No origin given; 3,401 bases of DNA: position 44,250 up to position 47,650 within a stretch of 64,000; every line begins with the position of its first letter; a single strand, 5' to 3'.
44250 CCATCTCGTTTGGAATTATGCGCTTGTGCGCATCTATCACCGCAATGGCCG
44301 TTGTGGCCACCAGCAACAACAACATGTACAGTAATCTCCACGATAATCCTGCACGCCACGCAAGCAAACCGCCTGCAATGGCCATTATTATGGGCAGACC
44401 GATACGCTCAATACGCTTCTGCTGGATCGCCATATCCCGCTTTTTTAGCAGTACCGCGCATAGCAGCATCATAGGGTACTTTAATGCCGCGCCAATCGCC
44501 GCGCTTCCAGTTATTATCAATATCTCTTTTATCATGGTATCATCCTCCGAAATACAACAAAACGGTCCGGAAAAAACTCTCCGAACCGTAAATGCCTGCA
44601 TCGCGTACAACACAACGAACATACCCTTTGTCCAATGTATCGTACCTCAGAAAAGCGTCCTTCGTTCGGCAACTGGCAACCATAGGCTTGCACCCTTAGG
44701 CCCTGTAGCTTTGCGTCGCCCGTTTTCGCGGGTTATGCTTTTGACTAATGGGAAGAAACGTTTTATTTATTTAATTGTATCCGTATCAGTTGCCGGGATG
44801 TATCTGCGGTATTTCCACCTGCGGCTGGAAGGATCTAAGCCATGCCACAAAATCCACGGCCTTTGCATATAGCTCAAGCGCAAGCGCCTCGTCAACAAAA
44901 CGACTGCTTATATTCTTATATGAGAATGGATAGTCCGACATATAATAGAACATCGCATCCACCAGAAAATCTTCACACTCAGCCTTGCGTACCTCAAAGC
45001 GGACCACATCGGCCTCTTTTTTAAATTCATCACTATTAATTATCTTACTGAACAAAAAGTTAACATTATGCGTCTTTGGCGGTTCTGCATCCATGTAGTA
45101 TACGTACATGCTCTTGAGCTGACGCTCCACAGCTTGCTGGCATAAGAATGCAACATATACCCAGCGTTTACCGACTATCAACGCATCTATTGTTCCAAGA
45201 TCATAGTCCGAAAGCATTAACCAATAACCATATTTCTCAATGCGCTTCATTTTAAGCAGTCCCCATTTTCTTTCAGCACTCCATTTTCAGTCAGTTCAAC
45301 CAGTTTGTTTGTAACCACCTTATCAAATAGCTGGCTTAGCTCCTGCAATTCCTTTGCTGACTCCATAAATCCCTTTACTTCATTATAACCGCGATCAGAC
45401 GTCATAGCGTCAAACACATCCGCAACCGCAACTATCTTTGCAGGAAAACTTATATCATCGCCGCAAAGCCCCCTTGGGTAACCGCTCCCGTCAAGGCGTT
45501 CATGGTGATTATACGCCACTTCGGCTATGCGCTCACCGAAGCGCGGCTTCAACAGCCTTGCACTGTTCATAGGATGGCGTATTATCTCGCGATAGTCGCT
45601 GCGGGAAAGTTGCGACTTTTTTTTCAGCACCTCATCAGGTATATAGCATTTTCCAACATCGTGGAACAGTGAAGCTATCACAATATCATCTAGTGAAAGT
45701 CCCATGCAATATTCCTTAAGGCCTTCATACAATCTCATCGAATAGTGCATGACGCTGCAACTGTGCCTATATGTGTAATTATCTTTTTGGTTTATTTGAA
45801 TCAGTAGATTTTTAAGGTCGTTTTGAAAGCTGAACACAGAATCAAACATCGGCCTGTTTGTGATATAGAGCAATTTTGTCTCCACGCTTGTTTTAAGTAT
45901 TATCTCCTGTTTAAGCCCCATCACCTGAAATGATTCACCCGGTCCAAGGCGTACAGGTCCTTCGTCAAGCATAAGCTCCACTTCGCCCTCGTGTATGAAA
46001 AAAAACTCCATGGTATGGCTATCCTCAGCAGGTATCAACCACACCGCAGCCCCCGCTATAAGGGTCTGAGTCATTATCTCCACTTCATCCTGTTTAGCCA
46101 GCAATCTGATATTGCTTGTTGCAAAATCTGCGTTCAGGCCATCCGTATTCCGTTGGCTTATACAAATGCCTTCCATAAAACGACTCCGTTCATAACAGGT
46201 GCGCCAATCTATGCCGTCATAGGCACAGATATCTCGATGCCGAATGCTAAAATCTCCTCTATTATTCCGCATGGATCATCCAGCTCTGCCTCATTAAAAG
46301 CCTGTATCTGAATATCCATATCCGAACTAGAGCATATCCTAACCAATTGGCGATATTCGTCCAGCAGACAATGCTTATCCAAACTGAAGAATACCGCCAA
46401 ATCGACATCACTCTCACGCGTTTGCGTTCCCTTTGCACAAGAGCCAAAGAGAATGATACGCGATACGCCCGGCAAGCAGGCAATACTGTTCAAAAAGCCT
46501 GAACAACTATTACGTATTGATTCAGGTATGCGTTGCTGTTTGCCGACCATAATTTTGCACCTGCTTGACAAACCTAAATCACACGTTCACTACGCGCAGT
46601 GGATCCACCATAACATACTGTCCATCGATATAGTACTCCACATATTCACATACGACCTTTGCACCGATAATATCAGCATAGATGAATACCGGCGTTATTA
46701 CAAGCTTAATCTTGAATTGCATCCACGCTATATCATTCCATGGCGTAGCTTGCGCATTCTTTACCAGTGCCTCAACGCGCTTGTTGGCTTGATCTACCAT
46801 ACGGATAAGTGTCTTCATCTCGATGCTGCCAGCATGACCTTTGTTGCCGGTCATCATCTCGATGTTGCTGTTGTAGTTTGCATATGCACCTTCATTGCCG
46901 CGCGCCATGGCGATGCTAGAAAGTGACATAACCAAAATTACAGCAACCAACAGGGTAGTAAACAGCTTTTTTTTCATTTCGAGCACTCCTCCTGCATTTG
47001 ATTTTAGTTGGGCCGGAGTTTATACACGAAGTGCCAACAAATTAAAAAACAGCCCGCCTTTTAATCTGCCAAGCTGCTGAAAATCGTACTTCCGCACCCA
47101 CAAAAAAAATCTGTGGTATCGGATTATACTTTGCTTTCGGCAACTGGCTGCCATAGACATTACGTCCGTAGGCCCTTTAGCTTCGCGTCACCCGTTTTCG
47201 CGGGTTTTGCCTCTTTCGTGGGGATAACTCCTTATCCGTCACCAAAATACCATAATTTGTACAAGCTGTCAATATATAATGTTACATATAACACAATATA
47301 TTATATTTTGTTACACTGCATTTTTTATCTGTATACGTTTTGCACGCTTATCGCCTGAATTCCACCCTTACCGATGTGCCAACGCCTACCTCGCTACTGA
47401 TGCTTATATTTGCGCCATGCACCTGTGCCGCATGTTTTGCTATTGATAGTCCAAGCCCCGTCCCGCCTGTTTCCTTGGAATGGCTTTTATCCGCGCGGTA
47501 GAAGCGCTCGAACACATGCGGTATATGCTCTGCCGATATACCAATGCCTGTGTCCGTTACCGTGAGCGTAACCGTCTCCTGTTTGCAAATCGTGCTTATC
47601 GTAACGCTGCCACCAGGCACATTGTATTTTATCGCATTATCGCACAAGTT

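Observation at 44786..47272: HEPN/MNT pair split by a cupin-HD-GYP phosphodiesterase, in a four-gene cassette led by a c-di-GMP riboswitch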

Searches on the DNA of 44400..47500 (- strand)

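Call 3: search_rna_families(source=window, start=44400, end=47500, threshold=evalue, max_evalue=1, show_alignments=6)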
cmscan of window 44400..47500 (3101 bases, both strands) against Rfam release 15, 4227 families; matches with E-value up to 1: 2.
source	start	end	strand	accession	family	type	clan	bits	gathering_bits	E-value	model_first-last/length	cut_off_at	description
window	44665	44749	-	RF01051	c-di-GMP-I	Cis-reg; riboswitch;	CL00126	64.8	35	1e-11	1-87/87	no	c-di-GMP-I riboswitch aptamer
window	47135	47220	-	RF03167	c-di-GMP-I-GGC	Cis-reg; riboswitch;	CL00126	63.4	59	5.9e-14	1-80/80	no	c-di-GMP-I-GGC riboswitch aptamer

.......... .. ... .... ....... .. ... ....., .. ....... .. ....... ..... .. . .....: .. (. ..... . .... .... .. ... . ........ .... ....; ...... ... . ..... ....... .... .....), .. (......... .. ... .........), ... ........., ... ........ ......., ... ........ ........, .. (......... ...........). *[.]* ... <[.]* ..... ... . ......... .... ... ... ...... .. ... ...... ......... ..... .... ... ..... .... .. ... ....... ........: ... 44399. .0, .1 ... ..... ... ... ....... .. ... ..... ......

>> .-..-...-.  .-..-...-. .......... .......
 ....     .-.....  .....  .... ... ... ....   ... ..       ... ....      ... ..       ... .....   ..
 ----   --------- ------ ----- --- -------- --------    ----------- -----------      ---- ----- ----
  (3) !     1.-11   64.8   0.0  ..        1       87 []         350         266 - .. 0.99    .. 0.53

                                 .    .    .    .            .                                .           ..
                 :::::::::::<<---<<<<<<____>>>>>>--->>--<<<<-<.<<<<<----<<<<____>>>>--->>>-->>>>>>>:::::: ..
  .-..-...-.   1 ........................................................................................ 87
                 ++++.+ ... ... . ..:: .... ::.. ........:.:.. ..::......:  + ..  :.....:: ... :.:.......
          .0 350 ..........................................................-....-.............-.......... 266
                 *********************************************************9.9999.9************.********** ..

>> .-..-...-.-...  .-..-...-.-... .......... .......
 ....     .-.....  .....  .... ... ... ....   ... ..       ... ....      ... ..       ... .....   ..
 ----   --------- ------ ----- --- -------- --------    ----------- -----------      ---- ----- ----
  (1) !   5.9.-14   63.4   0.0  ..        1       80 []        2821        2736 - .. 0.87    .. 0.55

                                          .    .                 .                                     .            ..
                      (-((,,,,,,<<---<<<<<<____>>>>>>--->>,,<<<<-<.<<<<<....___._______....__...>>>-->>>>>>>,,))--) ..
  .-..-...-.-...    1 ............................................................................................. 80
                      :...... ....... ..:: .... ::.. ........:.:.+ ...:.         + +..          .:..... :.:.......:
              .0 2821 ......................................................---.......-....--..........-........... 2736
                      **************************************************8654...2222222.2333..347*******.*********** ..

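Call 11: search_rna_families(sources=[L004, L005, L006, L007, L008, L009, L010, L011, L012, L013, L014, L015], threshold=gathering)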
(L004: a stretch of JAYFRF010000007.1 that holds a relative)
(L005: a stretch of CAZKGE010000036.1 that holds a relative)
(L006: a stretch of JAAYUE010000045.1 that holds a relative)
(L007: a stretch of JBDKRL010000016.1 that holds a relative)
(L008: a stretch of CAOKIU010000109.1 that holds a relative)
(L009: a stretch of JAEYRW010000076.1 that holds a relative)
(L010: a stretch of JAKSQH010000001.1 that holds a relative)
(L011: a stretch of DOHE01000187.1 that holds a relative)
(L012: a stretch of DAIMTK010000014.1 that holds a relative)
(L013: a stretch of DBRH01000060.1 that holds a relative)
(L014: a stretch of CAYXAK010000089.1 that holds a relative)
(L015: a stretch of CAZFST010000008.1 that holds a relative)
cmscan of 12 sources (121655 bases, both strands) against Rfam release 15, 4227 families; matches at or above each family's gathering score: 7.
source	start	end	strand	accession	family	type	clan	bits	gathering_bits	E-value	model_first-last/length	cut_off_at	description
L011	2197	2281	+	RF01051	c-di-GMP-I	Cis-reg; riboswitch;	CL00126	82.1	35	2.4e-14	1-87/87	no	c-di-GMP-I riboswitch aptamer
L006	4985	5077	+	RF01051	c-di-GMP-I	Cis-reg; riboswitch;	CL00126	73.5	35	2.9e-12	1-87/87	no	c-di-GMP-I riboswitch aptamer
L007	4945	5043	+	RF01051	c-di-GMP-I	Cis-reg; riboswitch;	CL00126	73.2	35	3.6e-12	1-87/87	no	c-di-GMP-I riboswitch aptamer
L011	2023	2107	+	RF01051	c-di-GMP-I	Cis-reg; riboswitch;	CL00126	69.2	35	3.3e-11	1-87/87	no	c-di-GMP-I riboswitch aptamer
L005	1298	1387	+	RF01051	c-di-GMP-I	Cis-reg; riboswitch;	CL00126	67.8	35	7.5e-11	1-87/87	no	c-di-GMP-I riboswitch aptamer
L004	4995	5095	+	RF03167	c-di-GMP-I-GGC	Cis-reg; riboswitch;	CL00126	61.1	59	1.1e-11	1-80/80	no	c-di-GMP-I-GGC riboswitch aptamer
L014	4359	4444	-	RF01051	c-di-GMP-I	Cis-reg; riboswitch;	CL00126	57.2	35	2.8e-08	1-87/87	no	c-di-GMP-I riboswitch aptamer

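Call 33: build_rna_model(alignment_id=A3)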
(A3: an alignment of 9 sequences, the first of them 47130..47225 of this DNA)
Model R1 built from alignment A3 (9 sequences, 114 columns); structure: RNAalifold consensus.
model positions 95; base pairs 18; branch points 1; effective number of sequences 1.82; information 0.602 bits per position. Calibrated on 0.2 Mb of random sequence (short: E-values are rough).
structure used (alignment columns):
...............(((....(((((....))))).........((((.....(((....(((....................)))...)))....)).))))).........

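Call 34: search_with_rna_model(model_id=R1, sources=[window, L004, L005, L006, L007, L008, L009, L010, L011, L012, L013, L014, L015, L084, L086, L087, L089, L090, L091, L092, L093, L094, L095, L096, L097, L098, L100, L101, L102, L103, L104, L105, L106, L107, L108, L109, L110, L111, L112, L113, L114, L115, L116, L117, L118, L119, L120, L121, L122, L123, L124, L125, L126, L127, L128, L129, L130, L131, L132, L133, L134, L135], max_evalue=0.01, make_alignment=true)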
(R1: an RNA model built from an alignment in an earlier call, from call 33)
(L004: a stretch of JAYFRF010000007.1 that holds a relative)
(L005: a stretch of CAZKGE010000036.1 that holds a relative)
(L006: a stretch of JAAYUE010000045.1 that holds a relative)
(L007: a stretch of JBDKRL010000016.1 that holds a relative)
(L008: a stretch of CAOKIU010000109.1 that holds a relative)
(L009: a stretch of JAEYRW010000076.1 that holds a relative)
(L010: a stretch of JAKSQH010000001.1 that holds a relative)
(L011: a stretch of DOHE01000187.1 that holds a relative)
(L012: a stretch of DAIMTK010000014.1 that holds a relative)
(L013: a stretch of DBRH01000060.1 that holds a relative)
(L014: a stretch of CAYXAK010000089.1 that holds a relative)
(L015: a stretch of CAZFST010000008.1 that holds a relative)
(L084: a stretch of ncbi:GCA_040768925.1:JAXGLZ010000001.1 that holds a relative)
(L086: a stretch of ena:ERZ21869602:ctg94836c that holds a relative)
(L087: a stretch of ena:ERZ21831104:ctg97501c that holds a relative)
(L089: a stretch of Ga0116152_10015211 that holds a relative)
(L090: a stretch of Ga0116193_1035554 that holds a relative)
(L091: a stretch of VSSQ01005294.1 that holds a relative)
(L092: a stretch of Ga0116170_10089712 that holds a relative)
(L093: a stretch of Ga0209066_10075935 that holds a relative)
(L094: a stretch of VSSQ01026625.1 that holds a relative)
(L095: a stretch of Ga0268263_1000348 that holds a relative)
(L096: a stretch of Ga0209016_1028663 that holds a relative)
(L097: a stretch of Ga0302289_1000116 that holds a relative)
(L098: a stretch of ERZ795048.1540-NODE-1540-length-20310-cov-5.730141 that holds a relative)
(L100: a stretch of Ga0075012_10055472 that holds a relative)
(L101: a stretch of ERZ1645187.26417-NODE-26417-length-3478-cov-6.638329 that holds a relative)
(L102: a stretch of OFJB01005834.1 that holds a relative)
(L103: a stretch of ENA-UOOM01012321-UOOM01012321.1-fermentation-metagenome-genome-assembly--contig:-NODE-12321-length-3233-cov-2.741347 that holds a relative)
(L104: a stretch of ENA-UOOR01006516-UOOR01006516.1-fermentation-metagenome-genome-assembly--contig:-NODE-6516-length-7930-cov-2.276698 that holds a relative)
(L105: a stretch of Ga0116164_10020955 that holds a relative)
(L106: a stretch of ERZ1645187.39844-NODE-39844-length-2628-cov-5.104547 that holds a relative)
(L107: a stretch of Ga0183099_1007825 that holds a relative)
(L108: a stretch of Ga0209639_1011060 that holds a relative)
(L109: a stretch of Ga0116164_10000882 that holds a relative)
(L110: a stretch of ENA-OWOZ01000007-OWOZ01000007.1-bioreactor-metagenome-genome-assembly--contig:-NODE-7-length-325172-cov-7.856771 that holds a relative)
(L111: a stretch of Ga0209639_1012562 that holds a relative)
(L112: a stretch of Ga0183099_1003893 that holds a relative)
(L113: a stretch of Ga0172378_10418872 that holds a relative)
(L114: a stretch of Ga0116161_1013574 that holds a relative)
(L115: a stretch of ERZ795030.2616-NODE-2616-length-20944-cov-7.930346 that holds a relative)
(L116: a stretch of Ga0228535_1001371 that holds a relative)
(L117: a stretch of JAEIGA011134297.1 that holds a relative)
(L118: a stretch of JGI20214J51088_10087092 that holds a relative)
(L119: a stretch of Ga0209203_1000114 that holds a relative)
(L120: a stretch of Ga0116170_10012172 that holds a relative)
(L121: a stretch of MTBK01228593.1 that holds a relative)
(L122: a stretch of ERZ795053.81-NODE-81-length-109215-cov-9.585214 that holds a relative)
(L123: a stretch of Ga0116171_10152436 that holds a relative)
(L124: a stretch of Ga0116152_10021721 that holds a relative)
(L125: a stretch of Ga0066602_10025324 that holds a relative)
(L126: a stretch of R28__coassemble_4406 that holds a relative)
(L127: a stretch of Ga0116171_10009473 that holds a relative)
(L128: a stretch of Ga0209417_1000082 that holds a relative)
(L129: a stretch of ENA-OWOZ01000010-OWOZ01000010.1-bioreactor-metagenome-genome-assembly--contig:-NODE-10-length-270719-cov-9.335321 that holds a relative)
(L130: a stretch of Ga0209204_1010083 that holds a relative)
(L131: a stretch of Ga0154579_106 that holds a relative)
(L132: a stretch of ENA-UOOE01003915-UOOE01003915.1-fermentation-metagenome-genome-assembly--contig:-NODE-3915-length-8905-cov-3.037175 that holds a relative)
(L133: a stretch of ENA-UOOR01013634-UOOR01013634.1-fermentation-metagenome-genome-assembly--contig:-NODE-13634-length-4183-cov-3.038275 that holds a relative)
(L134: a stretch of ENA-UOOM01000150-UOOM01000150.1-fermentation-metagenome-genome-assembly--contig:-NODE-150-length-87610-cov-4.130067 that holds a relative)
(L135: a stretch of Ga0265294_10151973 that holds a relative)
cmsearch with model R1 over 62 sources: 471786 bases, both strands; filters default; matches with E-value up to 0.01: 54.
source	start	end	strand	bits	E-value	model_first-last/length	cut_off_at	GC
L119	4121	4215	+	104.2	9e-24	1-95/95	no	0.55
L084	4050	4144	+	101.5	4.2e-23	1-95/95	no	0.59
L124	1895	1989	+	101.3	4.8e-23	1-95/95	no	0.54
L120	4109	4203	+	100.5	7.7e-23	1-95/95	no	0.56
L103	777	871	+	100.1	9.7e-23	1-95/95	no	0.56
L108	730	824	+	98.7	2.3e-22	1-95/95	no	0.6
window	47131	47226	-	97.1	6e-22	1-95/95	no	0.54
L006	4980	5082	+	96.8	7e-22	1-95/95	no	0.56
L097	3039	3140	+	96.3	9.7e-22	1-95/95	no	0.57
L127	4109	4203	+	96.2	1e-21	1-95/95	no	0.55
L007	4940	5048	+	95.2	1.8e-21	1-95/95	no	0.54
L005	1293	1392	+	93.6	4.6e-21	1-95/95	no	0.63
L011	2018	2112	+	93.6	4.6e-21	1-95/95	no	0.54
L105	1193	1293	+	92.9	6.9e-21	1-95/95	no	0.58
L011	2192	2286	+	91.9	1.3e-20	1-95/95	no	0.53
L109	3022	3131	+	91.8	1.4e-20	1-95/95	no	0.54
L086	4089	4191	+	91.7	1.4e-20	1-95/95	no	0.53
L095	3000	3094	+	91.2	1.9e-20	1-95/95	no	0.58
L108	3148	3242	+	91.1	2e-20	1-95/95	no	0.57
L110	3079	3174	+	90.9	2.3e-20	1-95/95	no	0.57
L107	641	743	+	90.2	3.5e-20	1-95/95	no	0.56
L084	6499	6594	+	89.3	6e-20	1-95/95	no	0.57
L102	472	570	+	89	7e-20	1-95/95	no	0.57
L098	3033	3142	+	88.8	7.9e-20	1-95/95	no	0.5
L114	1253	1347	+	88.6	8.9e-20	1-95/95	no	0.61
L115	4356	4450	+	88.6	8.9e-20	1-95/95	no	0.61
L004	4989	5099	+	88.5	9.7e-20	1-95/95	no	0.45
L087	4021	4130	+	87.3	1.9e-19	1-95/95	no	0.48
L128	3172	3270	+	85.9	4.4e-19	1-95/95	no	0.54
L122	3521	3621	+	84.4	1.1e-18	1-95/95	no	0.58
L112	1282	1376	+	82.1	4.1e-18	1-95/95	no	0.56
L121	942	1039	+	82.1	4.3e-18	1-95/95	no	0.54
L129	3118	3230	+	81.6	5.7e-18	1-95/95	no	0.45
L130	194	306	+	81.6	5.7e-18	1-95/95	no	0.45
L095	5500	5596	+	81.3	6.7e-18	1-95/95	no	0.56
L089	901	1000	+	81.3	6.8e-18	1-95/95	no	0.58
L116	2851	2945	+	80.9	8.4e-18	1-95/95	no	0.57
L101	1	95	+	80.5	1.1e-17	9-95/95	5'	0.52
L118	526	632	+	79.5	2e-17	1-95/95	no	0.49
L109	5531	5630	+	78.8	2.9e-17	1-95/95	no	0.57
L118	290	390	-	77.8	5.5e-17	1-95/95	no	0.53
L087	6535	6634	+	77.5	6.5e-17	1-95/95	no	0.5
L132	1851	1947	+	76.6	1.1e-16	1-95/95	no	0.46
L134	3100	3196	+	76.6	1.1e-16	1-95/95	no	0.46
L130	2575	2674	+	76.4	1.2e-16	1-95/95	no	0.5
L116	2594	2692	-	73.1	8.7e-16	1-95/95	no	0.59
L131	3120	3213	+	69.7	6.7e-15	1-95/95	no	0.39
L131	5458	5559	+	68.9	1.1e-14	1-95/95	no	0.43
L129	5499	5598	+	68.1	1.7e-14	1-95/95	no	0.48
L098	5575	5676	+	67.7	2.1e-14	1-95/95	no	0.51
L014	4354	4449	-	67.3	2.7e-14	1-95/95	no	0.6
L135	347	441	+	67.2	2.9e-14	1-95/95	no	0.42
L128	5456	5563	+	63.9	2e-13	1-95/95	no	0.39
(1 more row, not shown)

Alignment A4: 54 matches aligned to the model, 138 columns, each read 5' to 3' on its own strand. Consensus structure (alignment columns), stored with it:
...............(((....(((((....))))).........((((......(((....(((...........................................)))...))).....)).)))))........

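Call 45: search_rna_families(source=L119, start=4000, end=5700, threshold=evalue, max_evalue=1, show_alignments=3)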
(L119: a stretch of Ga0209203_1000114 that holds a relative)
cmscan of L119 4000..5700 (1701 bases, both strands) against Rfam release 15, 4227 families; matches with E-value up to 1: 1.
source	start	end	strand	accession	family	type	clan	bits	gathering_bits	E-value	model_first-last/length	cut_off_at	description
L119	4126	4210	+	RF01051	c-di-GMP-I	Cis-reg; riboswitch;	CL00126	80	35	1.1e-15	1-87/87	no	c-di-GMP-I riboswitch aptamer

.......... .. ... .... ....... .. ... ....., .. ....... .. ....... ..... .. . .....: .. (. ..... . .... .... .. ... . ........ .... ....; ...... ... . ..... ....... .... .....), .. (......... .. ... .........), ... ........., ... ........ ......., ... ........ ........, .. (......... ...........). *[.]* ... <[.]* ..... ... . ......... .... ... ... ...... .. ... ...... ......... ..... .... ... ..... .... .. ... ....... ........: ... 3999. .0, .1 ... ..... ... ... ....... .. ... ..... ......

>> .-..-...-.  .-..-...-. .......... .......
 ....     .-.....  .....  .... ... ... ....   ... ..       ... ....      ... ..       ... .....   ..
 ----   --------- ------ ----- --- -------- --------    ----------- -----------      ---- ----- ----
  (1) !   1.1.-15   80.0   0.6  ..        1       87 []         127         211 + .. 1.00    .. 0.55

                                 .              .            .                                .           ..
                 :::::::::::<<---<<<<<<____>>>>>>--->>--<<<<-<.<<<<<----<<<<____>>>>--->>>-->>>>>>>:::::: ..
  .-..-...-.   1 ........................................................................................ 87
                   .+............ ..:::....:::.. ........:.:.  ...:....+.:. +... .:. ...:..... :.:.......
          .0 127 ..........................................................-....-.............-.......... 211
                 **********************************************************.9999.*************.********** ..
